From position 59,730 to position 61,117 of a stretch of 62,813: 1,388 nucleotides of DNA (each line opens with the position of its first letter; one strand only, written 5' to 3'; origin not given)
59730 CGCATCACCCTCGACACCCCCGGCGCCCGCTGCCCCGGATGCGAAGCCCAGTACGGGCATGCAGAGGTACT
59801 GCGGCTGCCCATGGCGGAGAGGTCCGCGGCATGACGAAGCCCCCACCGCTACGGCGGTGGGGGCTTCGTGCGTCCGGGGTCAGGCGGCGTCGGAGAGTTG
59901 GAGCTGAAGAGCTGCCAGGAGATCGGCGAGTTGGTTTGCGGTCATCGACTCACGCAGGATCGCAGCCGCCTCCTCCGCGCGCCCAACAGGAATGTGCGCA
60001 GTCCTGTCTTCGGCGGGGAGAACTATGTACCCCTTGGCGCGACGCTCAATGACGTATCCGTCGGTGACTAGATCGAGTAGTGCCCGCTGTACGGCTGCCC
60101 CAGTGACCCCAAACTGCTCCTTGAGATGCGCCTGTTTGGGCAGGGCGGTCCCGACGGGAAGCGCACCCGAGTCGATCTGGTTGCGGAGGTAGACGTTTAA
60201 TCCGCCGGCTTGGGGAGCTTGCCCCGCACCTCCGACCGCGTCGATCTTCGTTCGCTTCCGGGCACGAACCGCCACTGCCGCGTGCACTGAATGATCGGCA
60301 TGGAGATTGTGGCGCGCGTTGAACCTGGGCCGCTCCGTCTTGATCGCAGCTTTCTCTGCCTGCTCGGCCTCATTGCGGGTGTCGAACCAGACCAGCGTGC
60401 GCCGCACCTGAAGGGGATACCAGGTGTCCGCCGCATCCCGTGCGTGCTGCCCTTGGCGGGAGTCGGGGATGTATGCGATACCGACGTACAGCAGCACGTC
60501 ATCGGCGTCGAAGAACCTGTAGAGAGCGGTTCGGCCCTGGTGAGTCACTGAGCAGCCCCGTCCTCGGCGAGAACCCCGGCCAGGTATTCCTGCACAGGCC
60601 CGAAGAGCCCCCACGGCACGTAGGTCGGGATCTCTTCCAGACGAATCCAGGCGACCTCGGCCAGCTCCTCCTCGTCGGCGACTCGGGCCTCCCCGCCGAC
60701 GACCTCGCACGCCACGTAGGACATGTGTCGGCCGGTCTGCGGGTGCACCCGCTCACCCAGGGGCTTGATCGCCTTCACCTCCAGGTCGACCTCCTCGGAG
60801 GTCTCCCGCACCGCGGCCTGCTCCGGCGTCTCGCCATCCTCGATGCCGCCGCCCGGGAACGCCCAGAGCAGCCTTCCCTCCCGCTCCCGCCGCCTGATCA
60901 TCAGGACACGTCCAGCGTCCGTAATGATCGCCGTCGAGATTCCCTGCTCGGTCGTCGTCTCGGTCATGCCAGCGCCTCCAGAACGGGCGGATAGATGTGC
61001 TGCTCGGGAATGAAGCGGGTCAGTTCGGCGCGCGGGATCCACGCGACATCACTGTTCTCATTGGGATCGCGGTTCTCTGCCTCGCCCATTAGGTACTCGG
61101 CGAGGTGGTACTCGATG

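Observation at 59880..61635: Tightly coupled minus-strand operon XRE-Nudix(degenerate) / Nudix(active) / GIY-YIG-GntR: candidate nucleotide-signal sensing defence or anti-defence module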

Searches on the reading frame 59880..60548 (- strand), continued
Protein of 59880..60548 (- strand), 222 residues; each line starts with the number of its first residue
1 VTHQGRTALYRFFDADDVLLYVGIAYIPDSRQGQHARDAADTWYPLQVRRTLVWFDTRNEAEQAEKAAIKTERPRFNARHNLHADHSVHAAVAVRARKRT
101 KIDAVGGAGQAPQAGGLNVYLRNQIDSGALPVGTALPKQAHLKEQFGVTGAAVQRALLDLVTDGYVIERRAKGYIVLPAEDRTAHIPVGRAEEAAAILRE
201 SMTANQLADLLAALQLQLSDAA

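Call 61: search_protein_families(library=ncbifam, proteins=[window:59880-60548:-], max_evalue=0.001)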
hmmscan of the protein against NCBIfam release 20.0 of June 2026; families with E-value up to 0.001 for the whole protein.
window:59880-60548:- (222 aa): 12 families
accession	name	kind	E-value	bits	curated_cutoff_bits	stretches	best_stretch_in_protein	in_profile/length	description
TIGR02018.2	his_ut_repres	equivalog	3.9e-09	36.2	220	1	120-189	7-76/226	histidine utilization transcriptional repressor HutC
NF052282.1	PLP_TF_PdxR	equivalog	4.7e-09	35.8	320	1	120-187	9-76/448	MocR-like pyridoxine biosynthesis transcription factor PdxR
TIGR02404.1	trehalos_R_Bsub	equivalog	1.5e-07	31.3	211.95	1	121-181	9-69/233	trehalose operon repressor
NF007292.0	PRK09764.1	equivalog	3.5e-06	26.4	281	1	118-165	11-58/240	GntR family transcriptional regulator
NF008491.0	PRK11402.1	subfamily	3.9e-06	26.5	269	1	121-176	20-75/243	GntR family transcriptional regulator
NF052281.1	rhizopine_MocR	equivalog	1e-05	24.4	650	1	111-187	17-93/479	rhizopine catabolism transcriptional regulator MocR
NF052290.2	MocR_like_YczR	exception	1.6e-05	23.8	487.4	1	111-187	18-95/458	MocR-like transcription factor YczR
TIGR02325.1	C_P_lyase_phnF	equivalog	2.1e-05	24.2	156.8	1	121-179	17-74/238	phosphonate metabolism transcriptional regulator PhnF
NF008571.0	PRK11523.1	equivalog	3.2e-05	23.5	396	1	119-208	15-104/258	transcriptional regulator ExuR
NF007741.0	PRK10421.1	equivalog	9.7e-05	21.9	311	1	120-176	15-71/262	transcriptional regulator LldR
TIGR03337.1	phnR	equivalog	0.00031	20.5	296.75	1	120-179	9-68/231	phosphonate utilization transcriptional regulator PhnR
NF047563.1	modulin_PmtR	equivalog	0.00034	20.6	200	1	120-176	20-76/125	PSM export ABC transporter transcriptional regulator PmtR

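Call 62: fold_search(model_id=the predicted structure, library=pdb)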
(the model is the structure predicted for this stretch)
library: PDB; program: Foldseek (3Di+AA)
matches with E <= 10: 1137; with E <= 0.001: 8
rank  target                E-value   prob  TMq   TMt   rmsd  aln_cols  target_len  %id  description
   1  3c7j_A                9.9e-05  1.00  0.29  0.27   6.6        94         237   32  Crystal structure of transcriptional regulator (GntR family member) from Pseudomonas syringae pv. tomato str. DC3000 (released 2008-02-26)
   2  6sbs_B                3.9e-04  1.00  0.32  0.57   9.7       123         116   18  YtrA from Sulfolobus acidocaldarius, a GntR-family transcription factor (released 2019-07-31)
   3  2wv0_B                4.4e-04  1.00  0.30  0.28   2.7        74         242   27  Crystal structure of the GntR-HutC family member YvoA from Bacillus subtilis (released 2010-01-12)
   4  7pq9_KKK              5.3e-04  1.00  0.29  0.76   2.5        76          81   26  Crystal structure of Bacillus clausii pdxR at 2.8 Angstroms resolution (released 2022-09-28)
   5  4n0b_C                5.6e-04  1.00  0.29  0.14   6.1        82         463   23  Crystal structure of Bacillus subtilis GabR, an autorepressor and transcriptional activator of GabT (released 2013-10-30)
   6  4u0y_A                6.7e-04  1.00  0.29  0.82   2.6        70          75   28  Crystal structure of the DNA-binding domains of YvoA in complex with palindromic operator DNA (released 2015-01-14)
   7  6sbs_A                7.6e-04  1.00  0.31  0.68   2.7        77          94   23  YtrA from Sulfolobus acidocaldarius, a GntR-family transcription factor (released 2019-07-31)
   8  3c7j_B                9.8e-04  1.00  0.29  0.28   6.9        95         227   32  Crystal structure of transcriptional regulator (GntR family member) from Pseudomonas syringae pv. tomato str. DC3000 (released 2008-02-26)
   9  2wv0_A                1.0e-03  1.00  0.30  0.28   2.5        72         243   28  Crystal structure of the GntR-HutC family member YvoA from Bacillus subtilis (released 2010-01-12)
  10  4u0v_A                1.2e-03  1.00  0.30  0.27   2.7        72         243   28  Crystal structure of YvoA from Bacillus subtilis in complex with glucosamine-6-phosphate (released 2015-01-14)
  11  4u0v_B                1.2e-03  1.00  0.30  0.27   2.7        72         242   28  Crystal structure of YvoA from Bacillus subtilis in complex with glucosamine-6-phosphate (released 2015-01-14)
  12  4n0b_A                1.2e-03  1.00  0.29  0.14   6.1        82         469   23  Crystal structure of Bacillus subtilis GabR, an autorepressor and transcriptional activator of GabT (released 2013-10-30)
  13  7wjg_A                1.2e-03  1.00  0.28  0.31   7.2       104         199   18  Streptococcus mutans BusR transcriptional factor (released 2023-01-11)
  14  4tv7_D                1.3e-03  1.00  0.31  0.16   6.3        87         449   22  Crystal structure of Bacillus subtilis GabR at 2.05 Angstroms resolution (released 2014-12-24)
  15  4wwc_A                1.4e-03  1.00  0.32  0.33   4.2        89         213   24  Crystal structure of full length YvoA in complex with palindromic operator DNA (released 2015-01-14)
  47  1yd6_C                4.1e-03  1.00  0.29  0.65   2.3        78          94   18  Crystal structure of the GIY-YIG N-terminal endonuclease domain of UvrC from Bacillus caldotenax (released 2005-03-01)
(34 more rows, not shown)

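Call 71: find_related_loci(query=A4, collection=viral_contigs, flank=6000)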
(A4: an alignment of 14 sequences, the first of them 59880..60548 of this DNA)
Query A4 (222 aa) in viral_contigs; peptide patterns used: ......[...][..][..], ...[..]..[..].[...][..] (x = any residue, [..] = any of these).
132 stretches matched a pattern; 101 encode a relative of the query (tblastn E <= 1e-3); the best 80 are kept; 80 distinct loci.
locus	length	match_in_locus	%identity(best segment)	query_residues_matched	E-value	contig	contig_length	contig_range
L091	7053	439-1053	46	6-216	3e-46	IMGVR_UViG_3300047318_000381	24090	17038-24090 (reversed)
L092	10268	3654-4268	46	6-216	3e-46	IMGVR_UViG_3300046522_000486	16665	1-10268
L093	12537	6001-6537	33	6-197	2e-23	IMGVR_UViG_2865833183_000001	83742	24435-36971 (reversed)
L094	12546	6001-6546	35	6-186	3e-23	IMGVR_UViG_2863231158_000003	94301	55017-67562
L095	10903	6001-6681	30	6-214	1e-21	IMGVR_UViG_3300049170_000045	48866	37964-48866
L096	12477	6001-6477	36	6-176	1e-21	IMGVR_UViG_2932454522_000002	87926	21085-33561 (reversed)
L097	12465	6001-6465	35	2-164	1e-21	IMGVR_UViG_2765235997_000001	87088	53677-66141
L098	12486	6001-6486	32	6-173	3e-21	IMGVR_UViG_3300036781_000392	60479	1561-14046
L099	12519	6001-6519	37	6-181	2e-20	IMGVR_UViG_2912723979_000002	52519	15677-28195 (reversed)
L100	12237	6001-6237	54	6-84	2e-20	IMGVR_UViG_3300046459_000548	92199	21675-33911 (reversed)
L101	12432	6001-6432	35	1-160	3e-20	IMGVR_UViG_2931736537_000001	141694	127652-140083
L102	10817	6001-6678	34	6-214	3e-20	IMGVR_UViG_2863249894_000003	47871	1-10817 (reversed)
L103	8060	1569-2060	35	6-182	6e-20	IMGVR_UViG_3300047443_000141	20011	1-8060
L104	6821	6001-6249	51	3-87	7e-20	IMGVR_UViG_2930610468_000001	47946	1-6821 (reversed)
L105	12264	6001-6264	48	3-92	3e-19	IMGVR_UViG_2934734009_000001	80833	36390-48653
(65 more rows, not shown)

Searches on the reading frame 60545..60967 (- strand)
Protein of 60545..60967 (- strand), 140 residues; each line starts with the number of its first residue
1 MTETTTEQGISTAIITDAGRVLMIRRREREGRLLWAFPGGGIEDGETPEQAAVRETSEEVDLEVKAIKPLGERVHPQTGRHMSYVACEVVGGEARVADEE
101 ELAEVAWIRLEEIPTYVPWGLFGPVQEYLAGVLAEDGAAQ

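Call 3: search_protein_families(library=pfam, proteins=[window:60545-60967:-], max_evalue=0.1)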
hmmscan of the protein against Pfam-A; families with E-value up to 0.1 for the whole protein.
window:60545-60967:- (140 aa): 3 families
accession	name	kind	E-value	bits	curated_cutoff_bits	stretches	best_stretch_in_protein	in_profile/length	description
PF00293.34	NUDIX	-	1.5e-23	83.7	21.1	1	13-114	8-120/134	NUDIX domain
PF14815.12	NUDIX_4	-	7.5e-11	42.3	35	1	13-116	3-101/113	NUDIX domain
PF22327.2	Nudt16-like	-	0.028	14.8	27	1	21-67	25-68/161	U8 snoRNA-decapping enzyme-like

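Call 4: search_protein_families(library=padloc, proteins=[window:60545-60967:-], max_evalue=0.1)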
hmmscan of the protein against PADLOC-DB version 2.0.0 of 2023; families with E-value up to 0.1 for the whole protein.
window:60545-60967:- (140 aa): 1 family
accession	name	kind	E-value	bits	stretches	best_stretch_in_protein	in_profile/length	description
PDLC04899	PDC-S07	-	1.2e-19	68.2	1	9-116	8-115/135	-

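Call 5: search_protein_families(library=phrogs, proteins=[window:60545-60967:-], max_evalue=0.01)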
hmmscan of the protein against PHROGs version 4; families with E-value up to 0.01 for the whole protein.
window:60545-60967:- (140 aa): 8 families
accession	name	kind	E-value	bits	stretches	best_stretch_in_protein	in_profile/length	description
phrog_1198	-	other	1.3e-19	72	1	12-123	42-157/253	MutT/NUDIX hydrolase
phrog_15528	-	head and packaging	5.7e-12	45.8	1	12-130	525-642/794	portal protein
phrog_6216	-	unknown function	7.4e-10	39.1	1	13-117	6-102/545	-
phrog_1185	-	other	5.9e-09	36.8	1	28-71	174-217/301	nudix hydrolase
phrog_25541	-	unknown function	4.7e-07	30.5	1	11-100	77-170/210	-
phrog_19657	-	other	1.8e-06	29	1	30-70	56-96/176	nudix hydrolase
phrog_10313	-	other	0.00018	22.3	1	20-59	27-64/159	nudix hydrolase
phrog_9999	-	other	0.0017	19.3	1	36-92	56-115/186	nudix hydrolase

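Call 28: search_solved_structures(query=window:60545-60967:-, max_evalue=0.000001)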
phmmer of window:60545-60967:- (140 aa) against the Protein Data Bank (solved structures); distinct sequences matched with E-value up to 0.000001: 10.
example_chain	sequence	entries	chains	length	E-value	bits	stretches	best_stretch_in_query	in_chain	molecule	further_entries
3r03_A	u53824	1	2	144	1.4e-12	51.1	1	12-116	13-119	NUDIX hydrolase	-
2yvm_A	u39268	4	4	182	7.4e-10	42.3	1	15-118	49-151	MutT/nudix family protein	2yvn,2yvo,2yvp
3hhj_A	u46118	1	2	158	6.2e-09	39.3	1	11-116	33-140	Mutator mutT protein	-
1sjy_A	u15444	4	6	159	7.8e-09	39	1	13-114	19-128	MutT/nudix family protein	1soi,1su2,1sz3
4dyw_A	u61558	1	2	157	5.1e-08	36.4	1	8-115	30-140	MutT/NUDIX family protein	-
3id9_A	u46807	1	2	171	1.1e-07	35.3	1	12-85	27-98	MutT/NUDIX family protein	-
1nqy_A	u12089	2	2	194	1.6e-07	34.8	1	24-87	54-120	CoA pyrophosphatase (MutT/nudix family protein)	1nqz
3ees_A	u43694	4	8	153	1.6e-07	34.7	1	16-66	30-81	Probable pyrophosphohydrolase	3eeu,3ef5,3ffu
3q1p_A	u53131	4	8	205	3.1e-07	33.8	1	15-113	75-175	Phosphohydrolase (MutT/nudix family protein)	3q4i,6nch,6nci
3smd_A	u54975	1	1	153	3.3e-07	33.7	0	30-104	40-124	MutT/NUDIX family protein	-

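Call 61: search_protein_families(library=ncbifam, proteins=[window:60545-60967:-], max_evalue=0.001)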
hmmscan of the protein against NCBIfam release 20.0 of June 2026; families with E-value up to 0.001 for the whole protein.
window:60545-60967:- (140 aa): 23 families
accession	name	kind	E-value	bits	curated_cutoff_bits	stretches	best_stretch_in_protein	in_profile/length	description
NF006530.0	PRK08999.1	equivalog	5.7e-14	51.9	245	1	11-114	9-113/315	Nudix family hydrolase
NF008044.0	PRK10776.1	equivalog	9.9e-13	48.1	148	1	10-90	6-88/130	8-oxo-dGTP diphosphatase MutT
NF041652.1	Nud_hyd_Dein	equivalog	1.5e-11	44.7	200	1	10-112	16-126/152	Nudix hydrolase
TIGR00586.1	mutt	equivalog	1.7e-11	44.2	97.9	1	10-70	7-69/129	8-oxo-dGTP diphosphatase MutT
NF007834.0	PRK10546.1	equivalog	2.3e-10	40.4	156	1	11-116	7-112/135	pyrimidine (deoxy)nucleoside triphosphate diphosphatase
NF001299.0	PRK00241.1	equivalog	1.3e-09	37.9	158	1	15-115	142-240/263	NAD(+) diphosphatase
NF001937.0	PRK00714.1-4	equivalog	2.4e-09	37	139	1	9-71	10-69/161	RNA pyrophosphohydrolase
NF003788.0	PRK05379.1-5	equivalog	3.3e-09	36.5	354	1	12-65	217-270/351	bifunctional nicotinamide-nucleotide adenylyltransferase/Nudix hydroxylase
NF003786.0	PRK05379.1-2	equivalog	4.7e-09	35.9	397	1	12-66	222-276/354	bifunctional nicotinamide-nucleotide adenylyltransferase/Nudix hydroxylase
NF001934.0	PRK00714.1-1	equivalog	5.8e-09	35.6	241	1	13-68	14-66/176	RNA pyrophosphohydrolase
NF003787.0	PRK05379.1-4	equivalog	6.4e-09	35.2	449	1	12-64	212-264/346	bifunctional nicotinamide-nucleotide adenylyltransferase/Nudix hydroxylase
NF001938.0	PRK00714.1-5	equivalog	7.2e-09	35.2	116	1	9-63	15-75/172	RNA pyrophosphohydrolase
NF001935.0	PRK00714.1-2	equivalog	5e-08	32.6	259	1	32-71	30-69/183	RNA pyrophosphohydrolase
NF003791.0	PRK05379.2-3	equivalog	5.8e-08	32.3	409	1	12-65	206-259/340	bifunctional nicotinamide-nucleotide adenylyltransferase/Nudix hydroxylase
NF012016.0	PRK15472.1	equivalog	2.7e-07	30.4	95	1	10-116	6-125/141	nucleoside triphosphatase NudI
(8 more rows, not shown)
